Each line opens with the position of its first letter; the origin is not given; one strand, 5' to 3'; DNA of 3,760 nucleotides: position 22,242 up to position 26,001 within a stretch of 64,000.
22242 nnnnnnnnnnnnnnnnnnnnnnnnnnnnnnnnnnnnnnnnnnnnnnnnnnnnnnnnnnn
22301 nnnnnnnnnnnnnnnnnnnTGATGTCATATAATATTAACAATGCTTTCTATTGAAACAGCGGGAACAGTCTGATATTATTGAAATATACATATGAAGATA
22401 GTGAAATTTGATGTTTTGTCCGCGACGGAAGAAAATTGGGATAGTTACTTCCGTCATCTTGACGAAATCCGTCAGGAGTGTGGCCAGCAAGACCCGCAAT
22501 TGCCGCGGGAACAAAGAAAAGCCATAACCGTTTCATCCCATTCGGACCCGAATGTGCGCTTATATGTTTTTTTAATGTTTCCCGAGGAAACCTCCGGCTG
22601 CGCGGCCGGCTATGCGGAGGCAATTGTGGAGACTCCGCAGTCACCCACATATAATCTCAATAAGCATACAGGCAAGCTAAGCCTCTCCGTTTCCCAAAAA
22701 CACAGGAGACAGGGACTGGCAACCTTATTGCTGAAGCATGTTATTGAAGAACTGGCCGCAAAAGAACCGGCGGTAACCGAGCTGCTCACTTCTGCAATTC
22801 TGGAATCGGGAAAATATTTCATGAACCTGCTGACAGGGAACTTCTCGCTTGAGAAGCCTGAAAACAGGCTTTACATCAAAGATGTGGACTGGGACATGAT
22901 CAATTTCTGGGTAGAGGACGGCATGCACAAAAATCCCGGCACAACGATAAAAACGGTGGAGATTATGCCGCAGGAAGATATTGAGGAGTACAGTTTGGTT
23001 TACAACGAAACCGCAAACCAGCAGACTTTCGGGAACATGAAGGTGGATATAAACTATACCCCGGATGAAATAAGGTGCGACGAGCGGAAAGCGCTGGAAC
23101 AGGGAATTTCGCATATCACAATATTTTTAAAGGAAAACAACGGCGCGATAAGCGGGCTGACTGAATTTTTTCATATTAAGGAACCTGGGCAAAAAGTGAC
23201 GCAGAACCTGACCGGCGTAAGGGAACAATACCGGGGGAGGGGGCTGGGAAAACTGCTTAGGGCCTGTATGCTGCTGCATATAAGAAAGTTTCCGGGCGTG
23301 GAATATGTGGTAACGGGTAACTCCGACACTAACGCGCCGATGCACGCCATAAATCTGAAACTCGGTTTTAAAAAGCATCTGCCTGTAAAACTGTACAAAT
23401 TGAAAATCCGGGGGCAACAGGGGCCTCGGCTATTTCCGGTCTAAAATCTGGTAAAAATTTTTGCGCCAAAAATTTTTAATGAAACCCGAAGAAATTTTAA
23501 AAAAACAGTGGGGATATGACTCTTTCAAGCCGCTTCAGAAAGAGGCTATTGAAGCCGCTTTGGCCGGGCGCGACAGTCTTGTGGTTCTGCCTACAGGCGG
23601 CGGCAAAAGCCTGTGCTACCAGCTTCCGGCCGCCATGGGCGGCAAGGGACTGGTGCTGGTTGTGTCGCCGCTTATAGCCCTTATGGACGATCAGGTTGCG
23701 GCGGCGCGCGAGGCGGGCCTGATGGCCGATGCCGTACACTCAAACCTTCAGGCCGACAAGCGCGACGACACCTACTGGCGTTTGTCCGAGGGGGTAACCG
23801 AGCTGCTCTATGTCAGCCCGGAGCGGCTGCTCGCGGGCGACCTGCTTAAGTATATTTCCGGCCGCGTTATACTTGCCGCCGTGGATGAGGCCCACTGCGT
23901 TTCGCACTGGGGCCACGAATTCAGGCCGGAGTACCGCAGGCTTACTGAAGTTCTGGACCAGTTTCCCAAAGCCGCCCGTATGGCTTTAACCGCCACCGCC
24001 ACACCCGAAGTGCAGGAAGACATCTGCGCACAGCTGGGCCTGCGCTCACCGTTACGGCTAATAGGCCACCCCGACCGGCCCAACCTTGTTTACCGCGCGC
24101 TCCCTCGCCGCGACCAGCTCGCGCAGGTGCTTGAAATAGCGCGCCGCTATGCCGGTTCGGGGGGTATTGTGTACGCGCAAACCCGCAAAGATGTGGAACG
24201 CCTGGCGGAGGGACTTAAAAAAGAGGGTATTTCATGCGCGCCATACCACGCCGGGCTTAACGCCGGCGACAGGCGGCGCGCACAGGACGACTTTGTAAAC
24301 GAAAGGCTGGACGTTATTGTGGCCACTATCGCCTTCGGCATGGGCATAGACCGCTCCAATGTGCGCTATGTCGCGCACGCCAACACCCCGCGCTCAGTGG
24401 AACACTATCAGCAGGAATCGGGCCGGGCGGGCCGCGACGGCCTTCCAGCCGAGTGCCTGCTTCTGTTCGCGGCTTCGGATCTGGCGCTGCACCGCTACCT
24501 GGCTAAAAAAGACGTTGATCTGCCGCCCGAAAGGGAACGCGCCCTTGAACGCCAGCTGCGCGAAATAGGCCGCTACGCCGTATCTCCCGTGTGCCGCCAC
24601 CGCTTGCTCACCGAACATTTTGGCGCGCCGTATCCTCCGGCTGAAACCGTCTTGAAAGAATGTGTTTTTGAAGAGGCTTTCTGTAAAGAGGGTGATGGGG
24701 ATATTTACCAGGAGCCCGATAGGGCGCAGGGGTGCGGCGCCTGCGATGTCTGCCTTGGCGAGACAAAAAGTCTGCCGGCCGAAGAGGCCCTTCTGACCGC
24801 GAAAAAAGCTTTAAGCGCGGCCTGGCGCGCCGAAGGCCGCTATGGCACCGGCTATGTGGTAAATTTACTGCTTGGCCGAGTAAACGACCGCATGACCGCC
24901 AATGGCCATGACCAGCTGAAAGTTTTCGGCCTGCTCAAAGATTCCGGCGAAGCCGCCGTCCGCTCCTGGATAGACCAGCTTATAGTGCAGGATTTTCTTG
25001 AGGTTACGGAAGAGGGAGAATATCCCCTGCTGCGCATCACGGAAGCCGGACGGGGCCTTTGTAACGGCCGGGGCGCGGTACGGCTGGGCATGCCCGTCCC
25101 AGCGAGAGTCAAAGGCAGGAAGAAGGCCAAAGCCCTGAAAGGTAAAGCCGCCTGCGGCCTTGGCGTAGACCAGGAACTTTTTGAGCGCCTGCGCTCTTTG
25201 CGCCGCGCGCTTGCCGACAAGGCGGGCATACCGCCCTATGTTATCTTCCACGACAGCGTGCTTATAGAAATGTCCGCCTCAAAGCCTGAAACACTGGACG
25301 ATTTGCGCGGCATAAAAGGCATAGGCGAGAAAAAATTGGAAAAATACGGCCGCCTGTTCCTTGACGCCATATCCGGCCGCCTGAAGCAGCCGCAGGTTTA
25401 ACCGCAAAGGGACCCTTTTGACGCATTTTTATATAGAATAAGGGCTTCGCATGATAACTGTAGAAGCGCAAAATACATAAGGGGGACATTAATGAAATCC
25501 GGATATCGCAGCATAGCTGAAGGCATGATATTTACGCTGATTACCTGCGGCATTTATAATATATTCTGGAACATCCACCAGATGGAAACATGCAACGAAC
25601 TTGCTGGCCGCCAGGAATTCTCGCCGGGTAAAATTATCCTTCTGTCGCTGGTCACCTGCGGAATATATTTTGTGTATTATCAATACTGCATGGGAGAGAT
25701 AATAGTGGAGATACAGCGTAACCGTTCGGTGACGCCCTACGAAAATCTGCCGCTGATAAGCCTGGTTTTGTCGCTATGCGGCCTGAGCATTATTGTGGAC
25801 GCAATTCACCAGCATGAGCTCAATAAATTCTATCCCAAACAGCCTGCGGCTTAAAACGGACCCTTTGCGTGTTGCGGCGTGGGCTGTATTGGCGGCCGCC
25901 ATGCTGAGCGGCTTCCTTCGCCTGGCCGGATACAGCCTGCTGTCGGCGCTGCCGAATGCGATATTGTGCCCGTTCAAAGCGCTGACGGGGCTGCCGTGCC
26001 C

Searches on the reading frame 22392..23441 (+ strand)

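Call 9: search_protein_families(library=pfam, proteins=[window:22392-23441:+], max_evalue=0.001)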
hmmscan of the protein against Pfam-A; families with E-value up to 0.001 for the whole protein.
window:22392-23441:+ (350 aa): 6 families
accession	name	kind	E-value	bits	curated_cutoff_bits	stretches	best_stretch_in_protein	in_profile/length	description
PF00583.31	Acetyltransf_1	-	1.9e-12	47.9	20.7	1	42-124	27-91/116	Acetyltransferase (GNAT) family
PF13508.13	Acetyltransf_7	-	7.5e-10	39.5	27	1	88-128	28-62/84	Acetyltransferase (GNAT) domain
PF08445.16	FR47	-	1.6e-07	31.6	22.1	0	95-129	23-58/86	FR47-like protein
PF13673.13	Acetyltransf_10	-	1.5e-06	28.6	23.6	0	98-131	57-90/128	Acetyltransferase (GNAT) domain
PF14542.12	Acetyltransf_CG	-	1.2e-05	25.8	30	0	263-299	19-55/80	GCN5-related N-acetyl-transferase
PF13302.13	Acetyltransf_3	-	2.5e-05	25.4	25.4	0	195-327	10-138/138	Acetyltransferase (GNAT) domain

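Call 69: search_protein_families(library=padloc, proteins=[window:22392-23441:+], max_evalue=0.001)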
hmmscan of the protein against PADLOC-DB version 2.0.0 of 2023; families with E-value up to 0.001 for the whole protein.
window:22392-23441:+ (350 aa): 0 families

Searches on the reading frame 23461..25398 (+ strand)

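Call 9: search_protein_families(library=pfam, proteins=[window:23461-25398:+], max_evalue=0.001)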
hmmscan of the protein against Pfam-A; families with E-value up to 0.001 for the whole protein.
window:23461-25398:+ (646 aa): 6 families
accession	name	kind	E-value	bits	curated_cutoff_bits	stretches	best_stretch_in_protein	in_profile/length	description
PF00270.35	DEAD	-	2.2e-26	93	26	1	24-185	2-165/167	DEAD/DEAH box helicase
PF00570.28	HRDC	-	9.3e-24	83.6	23.8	1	571-637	2-68/68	HRDC domain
PF09382.16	RQC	-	3.3e-22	78.9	23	1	446-546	10-109/114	RQC domain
PF00271.37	Helicase_C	-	2.9e-21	76.2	23.5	1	224-327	10-110/110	Helicase conserved C-terminal domain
PF16124.10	RecQ_Zn_bind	-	2.2e-06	28.7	25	1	339-432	2-66/66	RecQ zinc-binding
PF04851.21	ResIII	-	2e-05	25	22.5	1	23-180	5-162/164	Type III restriction enzyme, res subunit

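Call 69: search_protein_families(library=padloc, proteins=[window:23461-25398:+], max_evalue=0.001)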
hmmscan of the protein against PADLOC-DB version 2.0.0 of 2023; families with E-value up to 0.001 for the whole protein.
window:23461-25398:+ (646 aa): 28 families (the best 25 are shown)
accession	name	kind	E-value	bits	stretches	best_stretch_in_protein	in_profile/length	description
PDLC02861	DpdF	-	2.8e-191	634.9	2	8-389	15-394/611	DpdF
PDLC02864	DpdF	-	2.6e-173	576.1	1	9-638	10-608/610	DpdF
PDLC02870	DpdF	-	1.8e-121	404.3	2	11-353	3-347/534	DpdF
PDLC03928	PsyrT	-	1.1e-93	312.8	1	10-350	9-359/689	-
PDLC02865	DpdF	-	5.9e-88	293.9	2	11-353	749-1097/1499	DpdF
PDLC02859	DpdF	-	5.3e-51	171.7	1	19-334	98-423/545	DpdF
PDLC02868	DpdF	-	1.1e-44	150.5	2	14-192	331-517/1078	DpdF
PDLC02855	DpdF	-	1.4e-42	143.9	1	26-350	144-493/825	DpdF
PDLC02863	DpdF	-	1.5e-42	144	2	205-343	22-161/488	DpdF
PDLC02872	DpdF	-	1.1e-41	141.3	1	12-351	147-520/859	DpdF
PDLC01089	C3a193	-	1.9e-38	130.5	1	38-349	269-605/983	poss. alt. Cas3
PDLC02867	DpdF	-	4.2e-36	122.6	1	16-351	130-493/855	DpdF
PDLC02857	DpdF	-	1.8e-32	110.3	1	24-348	181-550/911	DpdF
PDLC02503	BrxHI|BrxHII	-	7.5e-28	95.2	1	15-341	18-358/698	BrxHI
PDLC02862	DpdF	-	3.6e-24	82.7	1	26-337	122-464/811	DpdF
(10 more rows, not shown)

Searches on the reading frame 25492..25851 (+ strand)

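Call 9: search_protein_families(library=pfam, proteins=[window:25492-25851:+], max_evalue=0.001)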
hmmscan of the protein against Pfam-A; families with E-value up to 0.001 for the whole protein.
window:25492-25851:+ (120 aa): 1 family
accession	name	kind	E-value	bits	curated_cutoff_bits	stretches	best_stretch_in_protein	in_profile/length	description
PF14018.11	DUF4234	-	4.2e-16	59.2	25.3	2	46-98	4-55/70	Domain of unknown function (DUF4234)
